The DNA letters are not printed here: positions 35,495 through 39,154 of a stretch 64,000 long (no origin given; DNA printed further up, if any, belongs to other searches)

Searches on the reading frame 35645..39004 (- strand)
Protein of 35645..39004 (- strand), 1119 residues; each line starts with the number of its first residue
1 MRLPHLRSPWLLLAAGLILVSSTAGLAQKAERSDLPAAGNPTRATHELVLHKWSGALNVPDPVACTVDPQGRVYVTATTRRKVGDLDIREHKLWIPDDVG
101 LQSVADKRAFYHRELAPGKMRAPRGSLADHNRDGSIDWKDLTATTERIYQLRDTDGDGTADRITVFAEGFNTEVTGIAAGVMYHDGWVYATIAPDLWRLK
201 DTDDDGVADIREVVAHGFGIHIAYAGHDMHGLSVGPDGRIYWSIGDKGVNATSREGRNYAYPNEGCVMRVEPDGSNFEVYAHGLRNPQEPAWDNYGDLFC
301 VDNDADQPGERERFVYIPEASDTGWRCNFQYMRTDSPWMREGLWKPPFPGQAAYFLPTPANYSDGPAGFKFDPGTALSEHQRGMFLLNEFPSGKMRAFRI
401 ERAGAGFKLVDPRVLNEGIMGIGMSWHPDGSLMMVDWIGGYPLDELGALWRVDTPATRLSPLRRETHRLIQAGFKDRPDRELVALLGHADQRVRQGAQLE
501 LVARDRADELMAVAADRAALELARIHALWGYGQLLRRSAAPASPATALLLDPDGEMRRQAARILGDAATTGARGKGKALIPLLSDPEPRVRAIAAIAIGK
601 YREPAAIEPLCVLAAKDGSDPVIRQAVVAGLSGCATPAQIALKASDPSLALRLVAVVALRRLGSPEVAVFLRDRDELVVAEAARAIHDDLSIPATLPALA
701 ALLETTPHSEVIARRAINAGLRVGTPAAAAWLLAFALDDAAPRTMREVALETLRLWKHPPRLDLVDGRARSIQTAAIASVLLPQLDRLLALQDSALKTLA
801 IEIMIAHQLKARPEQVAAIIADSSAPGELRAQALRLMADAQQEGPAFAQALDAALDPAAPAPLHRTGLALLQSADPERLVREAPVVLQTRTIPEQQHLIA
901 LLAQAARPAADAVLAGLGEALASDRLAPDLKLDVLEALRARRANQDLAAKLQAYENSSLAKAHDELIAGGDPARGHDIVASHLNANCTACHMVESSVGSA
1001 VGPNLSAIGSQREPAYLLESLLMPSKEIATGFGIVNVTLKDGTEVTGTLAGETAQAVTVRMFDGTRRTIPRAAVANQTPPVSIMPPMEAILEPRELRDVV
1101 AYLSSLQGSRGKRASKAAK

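Call 67: search_protein_families(library=pfam, proteins=[window:35645-39004:-], max_evalue=0.00001)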
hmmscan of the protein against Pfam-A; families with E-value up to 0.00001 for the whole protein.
window:35645-39004:- (1119 aa): 3 families
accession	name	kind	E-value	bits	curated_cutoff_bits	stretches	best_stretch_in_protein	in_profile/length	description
PF23500.1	DUF7133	-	5.9e-27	95.4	27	1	58-306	25-209/385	Domain of unknown function (DUF7133)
PF13646.12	HEAT_2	-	3.6e-14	53.2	27.7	1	547-631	6-87/88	HEAT repeats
PF02985.28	HEAT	-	7e-06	26.3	23.5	0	578-600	4-26/31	HEAT repeat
